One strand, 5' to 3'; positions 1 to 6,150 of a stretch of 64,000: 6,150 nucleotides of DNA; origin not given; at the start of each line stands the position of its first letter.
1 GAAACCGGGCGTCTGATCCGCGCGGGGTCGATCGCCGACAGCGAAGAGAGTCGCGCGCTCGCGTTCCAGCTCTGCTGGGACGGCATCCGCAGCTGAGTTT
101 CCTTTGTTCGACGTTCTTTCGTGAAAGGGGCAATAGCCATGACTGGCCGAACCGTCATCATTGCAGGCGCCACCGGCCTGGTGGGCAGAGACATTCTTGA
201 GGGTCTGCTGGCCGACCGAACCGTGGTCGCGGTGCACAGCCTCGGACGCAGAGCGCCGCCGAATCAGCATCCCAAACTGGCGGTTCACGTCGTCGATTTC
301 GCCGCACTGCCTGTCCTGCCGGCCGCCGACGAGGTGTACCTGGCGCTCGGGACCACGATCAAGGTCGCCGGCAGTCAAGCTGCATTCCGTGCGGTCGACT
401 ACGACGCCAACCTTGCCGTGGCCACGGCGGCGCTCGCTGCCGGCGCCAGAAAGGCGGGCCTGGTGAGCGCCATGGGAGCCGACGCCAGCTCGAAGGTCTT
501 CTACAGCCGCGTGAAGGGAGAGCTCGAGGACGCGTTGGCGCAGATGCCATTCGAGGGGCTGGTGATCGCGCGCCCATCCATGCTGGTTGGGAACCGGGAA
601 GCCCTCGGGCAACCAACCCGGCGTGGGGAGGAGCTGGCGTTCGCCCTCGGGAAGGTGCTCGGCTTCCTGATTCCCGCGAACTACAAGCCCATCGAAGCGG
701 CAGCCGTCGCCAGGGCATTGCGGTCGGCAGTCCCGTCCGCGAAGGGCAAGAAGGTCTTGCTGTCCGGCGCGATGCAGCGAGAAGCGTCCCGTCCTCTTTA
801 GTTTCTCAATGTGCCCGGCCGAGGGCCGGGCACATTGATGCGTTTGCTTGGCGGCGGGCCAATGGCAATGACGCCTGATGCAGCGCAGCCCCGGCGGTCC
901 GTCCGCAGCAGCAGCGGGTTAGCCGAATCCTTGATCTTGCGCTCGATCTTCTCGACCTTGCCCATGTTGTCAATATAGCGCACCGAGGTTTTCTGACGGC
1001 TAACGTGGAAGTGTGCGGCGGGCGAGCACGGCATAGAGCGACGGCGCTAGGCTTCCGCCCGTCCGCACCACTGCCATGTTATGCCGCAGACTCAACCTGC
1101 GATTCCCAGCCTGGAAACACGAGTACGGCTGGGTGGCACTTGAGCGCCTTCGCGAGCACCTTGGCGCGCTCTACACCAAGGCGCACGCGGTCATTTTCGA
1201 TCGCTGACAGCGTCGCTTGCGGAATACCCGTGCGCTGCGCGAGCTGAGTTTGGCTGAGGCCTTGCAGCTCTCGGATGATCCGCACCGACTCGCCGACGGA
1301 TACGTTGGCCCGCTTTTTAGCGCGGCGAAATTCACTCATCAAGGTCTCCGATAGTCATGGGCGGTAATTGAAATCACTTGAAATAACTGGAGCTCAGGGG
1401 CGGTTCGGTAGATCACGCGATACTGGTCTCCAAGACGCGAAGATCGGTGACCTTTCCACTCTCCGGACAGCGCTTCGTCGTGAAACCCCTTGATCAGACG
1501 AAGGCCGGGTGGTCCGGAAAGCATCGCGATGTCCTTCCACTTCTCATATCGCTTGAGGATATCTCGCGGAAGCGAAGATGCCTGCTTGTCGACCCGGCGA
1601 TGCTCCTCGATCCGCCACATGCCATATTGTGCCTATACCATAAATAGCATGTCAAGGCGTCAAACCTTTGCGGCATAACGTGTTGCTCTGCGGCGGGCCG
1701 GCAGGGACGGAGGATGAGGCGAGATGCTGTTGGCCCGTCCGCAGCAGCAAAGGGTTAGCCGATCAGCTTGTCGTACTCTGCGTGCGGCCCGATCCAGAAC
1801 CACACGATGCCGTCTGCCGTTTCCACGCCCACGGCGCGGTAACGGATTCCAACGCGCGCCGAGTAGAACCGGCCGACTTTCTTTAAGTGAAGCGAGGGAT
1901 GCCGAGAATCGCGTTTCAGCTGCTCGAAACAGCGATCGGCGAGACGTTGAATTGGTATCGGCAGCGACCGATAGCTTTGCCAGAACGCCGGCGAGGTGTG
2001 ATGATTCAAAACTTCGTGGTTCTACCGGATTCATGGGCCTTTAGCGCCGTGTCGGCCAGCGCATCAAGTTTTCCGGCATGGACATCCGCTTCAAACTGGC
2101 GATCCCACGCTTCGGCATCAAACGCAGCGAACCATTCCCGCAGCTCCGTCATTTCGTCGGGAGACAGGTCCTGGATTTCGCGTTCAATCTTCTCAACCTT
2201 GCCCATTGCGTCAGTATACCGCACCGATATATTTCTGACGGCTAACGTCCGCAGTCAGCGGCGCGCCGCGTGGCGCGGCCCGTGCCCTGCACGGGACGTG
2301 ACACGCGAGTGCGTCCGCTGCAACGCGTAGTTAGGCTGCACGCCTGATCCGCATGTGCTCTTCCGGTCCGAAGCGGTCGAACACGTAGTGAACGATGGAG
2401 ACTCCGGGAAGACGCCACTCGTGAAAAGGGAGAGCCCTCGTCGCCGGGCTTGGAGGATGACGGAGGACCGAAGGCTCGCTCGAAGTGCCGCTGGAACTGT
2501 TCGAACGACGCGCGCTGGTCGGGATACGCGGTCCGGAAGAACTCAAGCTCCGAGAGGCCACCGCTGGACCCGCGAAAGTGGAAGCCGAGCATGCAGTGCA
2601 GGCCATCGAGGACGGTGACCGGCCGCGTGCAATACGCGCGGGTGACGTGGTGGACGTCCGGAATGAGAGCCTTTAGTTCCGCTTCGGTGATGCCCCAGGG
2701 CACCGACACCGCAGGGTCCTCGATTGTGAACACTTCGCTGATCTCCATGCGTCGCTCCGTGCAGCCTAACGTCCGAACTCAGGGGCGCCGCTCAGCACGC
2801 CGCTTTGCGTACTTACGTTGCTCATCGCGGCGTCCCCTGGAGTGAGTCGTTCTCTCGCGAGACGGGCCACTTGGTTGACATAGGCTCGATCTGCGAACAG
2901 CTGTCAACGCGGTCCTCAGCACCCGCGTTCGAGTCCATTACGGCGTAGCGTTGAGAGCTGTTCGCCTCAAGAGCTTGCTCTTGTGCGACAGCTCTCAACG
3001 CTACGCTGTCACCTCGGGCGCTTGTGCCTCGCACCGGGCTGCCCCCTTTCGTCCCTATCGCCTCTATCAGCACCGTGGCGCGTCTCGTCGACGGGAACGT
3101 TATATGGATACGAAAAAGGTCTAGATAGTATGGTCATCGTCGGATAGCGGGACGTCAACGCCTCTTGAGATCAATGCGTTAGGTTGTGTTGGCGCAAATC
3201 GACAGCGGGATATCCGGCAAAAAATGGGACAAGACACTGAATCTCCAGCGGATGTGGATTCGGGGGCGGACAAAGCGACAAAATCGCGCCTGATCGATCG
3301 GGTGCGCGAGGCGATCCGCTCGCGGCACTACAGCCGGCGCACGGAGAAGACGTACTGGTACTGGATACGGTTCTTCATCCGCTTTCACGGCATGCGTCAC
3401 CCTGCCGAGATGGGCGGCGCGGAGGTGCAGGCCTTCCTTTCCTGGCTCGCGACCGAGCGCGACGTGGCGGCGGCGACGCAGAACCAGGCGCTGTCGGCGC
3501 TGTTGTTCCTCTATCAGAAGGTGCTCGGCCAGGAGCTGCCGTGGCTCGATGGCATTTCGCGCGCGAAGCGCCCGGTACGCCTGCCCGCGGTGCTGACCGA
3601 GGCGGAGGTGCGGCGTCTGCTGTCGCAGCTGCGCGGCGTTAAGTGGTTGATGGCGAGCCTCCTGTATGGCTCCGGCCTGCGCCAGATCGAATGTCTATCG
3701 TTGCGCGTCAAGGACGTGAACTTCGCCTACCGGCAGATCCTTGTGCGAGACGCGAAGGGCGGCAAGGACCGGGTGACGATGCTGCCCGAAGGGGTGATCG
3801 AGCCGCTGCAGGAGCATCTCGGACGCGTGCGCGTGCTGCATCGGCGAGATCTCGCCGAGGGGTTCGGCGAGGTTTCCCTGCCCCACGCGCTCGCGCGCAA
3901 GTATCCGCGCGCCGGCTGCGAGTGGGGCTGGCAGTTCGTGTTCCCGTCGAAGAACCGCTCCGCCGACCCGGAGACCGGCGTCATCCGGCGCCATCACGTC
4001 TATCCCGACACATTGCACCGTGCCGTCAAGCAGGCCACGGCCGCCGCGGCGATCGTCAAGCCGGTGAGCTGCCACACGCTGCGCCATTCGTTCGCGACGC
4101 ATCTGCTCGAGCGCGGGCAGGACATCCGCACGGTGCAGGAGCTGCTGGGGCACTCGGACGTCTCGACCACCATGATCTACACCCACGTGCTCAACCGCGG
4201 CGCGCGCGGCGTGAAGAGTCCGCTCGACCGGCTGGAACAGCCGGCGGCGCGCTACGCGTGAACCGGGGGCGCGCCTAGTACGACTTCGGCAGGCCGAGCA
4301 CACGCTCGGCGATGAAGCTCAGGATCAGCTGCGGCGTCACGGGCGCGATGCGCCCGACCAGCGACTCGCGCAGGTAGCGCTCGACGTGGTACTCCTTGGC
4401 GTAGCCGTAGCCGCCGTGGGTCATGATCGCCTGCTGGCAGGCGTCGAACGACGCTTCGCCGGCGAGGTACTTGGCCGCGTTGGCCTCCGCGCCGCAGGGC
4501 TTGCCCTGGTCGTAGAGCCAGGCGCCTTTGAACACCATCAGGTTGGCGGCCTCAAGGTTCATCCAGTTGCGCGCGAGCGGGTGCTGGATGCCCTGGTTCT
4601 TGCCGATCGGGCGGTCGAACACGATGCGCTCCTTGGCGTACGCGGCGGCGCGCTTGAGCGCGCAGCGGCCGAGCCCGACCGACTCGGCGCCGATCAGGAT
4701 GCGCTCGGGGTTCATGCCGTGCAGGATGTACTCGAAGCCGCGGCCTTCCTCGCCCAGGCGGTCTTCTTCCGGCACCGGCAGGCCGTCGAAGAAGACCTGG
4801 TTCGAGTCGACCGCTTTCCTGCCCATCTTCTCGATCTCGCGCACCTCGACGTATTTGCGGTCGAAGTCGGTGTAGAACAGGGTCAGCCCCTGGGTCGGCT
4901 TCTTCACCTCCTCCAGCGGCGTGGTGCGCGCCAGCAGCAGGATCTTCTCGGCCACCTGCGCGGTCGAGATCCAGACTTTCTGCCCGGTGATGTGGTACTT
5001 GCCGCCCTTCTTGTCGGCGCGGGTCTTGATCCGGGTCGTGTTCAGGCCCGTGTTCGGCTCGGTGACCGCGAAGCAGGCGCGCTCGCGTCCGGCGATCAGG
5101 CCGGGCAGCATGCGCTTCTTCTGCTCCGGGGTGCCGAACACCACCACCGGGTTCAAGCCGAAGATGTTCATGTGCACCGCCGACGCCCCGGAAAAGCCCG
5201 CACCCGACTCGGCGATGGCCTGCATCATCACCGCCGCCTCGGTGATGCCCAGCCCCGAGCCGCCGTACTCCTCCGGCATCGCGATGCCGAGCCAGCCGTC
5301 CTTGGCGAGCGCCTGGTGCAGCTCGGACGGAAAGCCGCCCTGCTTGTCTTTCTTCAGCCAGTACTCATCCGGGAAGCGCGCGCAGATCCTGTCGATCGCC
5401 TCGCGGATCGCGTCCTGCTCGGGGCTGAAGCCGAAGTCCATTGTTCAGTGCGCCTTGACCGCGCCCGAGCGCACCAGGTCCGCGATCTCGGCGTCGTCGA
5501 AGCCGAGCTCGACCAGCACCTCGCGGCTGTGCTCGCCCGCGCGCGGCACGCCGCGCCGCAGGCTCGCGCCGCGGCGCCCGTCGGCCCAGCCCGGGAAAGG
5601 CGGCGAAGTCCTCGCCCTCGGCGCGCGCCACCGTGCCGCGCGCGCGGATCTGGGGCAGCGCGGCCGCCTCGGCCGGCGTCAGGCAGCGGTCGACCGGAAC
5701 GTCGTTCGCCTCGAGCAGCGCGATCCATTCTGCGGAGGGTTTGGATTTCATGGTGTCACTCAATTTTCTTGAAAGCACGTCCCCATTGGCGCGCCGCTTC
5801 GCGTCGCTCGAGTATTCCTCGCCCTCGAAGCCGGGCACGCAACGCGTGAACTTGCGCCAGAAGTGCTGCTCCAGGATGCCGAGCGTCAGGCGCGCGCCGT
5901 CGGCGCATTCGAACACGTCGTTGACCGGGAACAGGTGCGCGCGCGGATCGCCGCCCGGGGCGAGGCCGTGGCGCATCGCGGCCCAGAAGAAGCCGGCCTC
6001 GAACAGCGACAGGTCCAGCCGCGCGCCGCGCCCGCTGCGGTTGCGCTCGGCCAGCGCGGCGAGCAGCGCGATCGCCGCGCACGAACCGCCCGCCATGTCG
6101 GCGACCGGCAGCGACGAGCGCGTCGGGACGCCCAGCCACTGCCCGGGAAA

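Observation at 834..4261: Complete chromosomal integron: intI, candidate attI and a five-cassette array with one homogeneous attC family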

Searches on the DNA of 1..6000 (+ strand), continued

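Call 39: build_rna_model(alignment_id=A5)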
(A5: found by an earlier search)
Model R2 built from alignment A5 (112 sequences, 183 columns); structure: stored with the alignment.
model positions 71; base pairs 24; branch points 0; effective number of sequences 12.22; information 0.793 bits per position. Calibrated on 0.2 Mb of random sequence (short: E-values are rough).
structure used (alignment columns):
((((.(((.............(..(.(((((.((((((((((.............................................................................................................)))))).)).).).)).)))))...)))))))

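Call 40: search_with_rna_model(model_id=R2, sources=[window, L081, L082, L083, L085, L086, L087, L088], max_evalue=1, show_alignments=6)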
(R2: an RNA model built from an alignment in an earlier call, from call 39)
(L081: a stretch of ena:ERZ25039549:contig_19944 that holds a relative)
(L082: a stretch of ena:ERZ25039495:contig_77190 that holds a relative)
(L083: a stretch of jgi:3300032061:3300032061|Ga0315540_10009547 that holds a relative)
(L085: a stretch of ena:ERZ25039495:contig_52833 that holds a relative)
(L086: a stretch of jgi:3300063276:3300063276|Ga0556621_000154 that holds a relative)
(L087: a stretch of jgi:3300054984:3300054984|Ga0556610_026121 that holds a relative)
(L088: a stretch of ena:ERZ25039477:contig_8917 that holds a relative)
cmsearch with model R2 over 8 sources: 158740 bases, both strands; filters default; matches with E-value up to 1: 34.
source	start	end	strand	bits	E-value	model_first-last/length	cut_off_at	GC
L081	9018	9114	+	58.3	1.8e-10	1-71/71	no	0.73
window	1673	1760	+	54.9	1e-09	1-71/71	no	0.66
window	2764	2855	+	54.5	1.3e-09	1-71/71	no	0.63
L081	9541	9632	+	54.5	1.3e-09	1-71/71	no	0.63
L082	9541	9632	+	54.5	1.3e-09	1-71/71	no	0.63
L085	3545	3613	+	54.2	1.4e-09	1-71/71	no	0.68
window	998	1084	+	53.9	1.8e-09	1-71/71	no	0.67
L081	7776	7862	+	53.9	1.8e-09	1-71/71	no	0.67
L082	7649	7735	+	53.9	1.8e-09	1-71/71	no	0.67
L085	5709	5798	+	48.6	2.7e-08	1-71/71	no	0.66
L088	7285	7348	+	48.5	2.9e-08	1-71/71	no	0.66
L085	8043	8100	+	47.7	4.4e-08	1-71/71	no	0.59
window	2240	2336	+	47.6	4.5e-08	1-71/71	no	0.73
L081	2042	2131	+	47.1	5.8e-08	1-71/71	no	0.63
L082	1915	2004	+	47.1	5.8e-08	1-71/71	no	0.63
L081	8451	8538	+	47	6.3e-08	1-71/71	no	0.64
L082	8324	8411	+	47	6.3e-08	1-71/71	no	0.64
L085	8870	8939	+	44.6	2.2e-07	1-71/71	no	0.7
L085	4937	5024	+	43.6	3.6e-07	1-71/71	no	0.65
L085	7049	7126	+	41.8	9.3e-07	1-71/71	no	0.63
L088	2452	2541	+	40.5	1.8e-06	1-71/71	no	0.67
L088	5562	5651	+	39.8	2.6e-06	1-71/71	no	0.67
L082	8891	8955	+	39.4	3.3e-06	1-71/71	no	0.72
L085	6184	6276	+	36.3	1.6e-05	1-71/71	no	0.65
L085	7703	7792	+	35.9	2e-05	1-71/71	no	0.63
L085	4248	4336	+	27.3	0.0018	1-71/71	no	0.69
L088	9472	9533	+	26.4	0.0029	1-71/71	no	0.66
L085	4579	4644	+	24.5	0.0076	1-71/71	no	0.67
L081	7611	7702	+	19.8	0.09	1-71/71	no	0.67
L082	7484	7575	+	19.8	0.09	1-71/71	no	0.67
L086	1192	1256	+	16.1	0.6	6-66/71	no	0.75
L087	1209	1273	+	16.1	0.6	6-66/71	no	0.75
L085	2656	2703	+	15.2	0.98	1-71/71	no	0.67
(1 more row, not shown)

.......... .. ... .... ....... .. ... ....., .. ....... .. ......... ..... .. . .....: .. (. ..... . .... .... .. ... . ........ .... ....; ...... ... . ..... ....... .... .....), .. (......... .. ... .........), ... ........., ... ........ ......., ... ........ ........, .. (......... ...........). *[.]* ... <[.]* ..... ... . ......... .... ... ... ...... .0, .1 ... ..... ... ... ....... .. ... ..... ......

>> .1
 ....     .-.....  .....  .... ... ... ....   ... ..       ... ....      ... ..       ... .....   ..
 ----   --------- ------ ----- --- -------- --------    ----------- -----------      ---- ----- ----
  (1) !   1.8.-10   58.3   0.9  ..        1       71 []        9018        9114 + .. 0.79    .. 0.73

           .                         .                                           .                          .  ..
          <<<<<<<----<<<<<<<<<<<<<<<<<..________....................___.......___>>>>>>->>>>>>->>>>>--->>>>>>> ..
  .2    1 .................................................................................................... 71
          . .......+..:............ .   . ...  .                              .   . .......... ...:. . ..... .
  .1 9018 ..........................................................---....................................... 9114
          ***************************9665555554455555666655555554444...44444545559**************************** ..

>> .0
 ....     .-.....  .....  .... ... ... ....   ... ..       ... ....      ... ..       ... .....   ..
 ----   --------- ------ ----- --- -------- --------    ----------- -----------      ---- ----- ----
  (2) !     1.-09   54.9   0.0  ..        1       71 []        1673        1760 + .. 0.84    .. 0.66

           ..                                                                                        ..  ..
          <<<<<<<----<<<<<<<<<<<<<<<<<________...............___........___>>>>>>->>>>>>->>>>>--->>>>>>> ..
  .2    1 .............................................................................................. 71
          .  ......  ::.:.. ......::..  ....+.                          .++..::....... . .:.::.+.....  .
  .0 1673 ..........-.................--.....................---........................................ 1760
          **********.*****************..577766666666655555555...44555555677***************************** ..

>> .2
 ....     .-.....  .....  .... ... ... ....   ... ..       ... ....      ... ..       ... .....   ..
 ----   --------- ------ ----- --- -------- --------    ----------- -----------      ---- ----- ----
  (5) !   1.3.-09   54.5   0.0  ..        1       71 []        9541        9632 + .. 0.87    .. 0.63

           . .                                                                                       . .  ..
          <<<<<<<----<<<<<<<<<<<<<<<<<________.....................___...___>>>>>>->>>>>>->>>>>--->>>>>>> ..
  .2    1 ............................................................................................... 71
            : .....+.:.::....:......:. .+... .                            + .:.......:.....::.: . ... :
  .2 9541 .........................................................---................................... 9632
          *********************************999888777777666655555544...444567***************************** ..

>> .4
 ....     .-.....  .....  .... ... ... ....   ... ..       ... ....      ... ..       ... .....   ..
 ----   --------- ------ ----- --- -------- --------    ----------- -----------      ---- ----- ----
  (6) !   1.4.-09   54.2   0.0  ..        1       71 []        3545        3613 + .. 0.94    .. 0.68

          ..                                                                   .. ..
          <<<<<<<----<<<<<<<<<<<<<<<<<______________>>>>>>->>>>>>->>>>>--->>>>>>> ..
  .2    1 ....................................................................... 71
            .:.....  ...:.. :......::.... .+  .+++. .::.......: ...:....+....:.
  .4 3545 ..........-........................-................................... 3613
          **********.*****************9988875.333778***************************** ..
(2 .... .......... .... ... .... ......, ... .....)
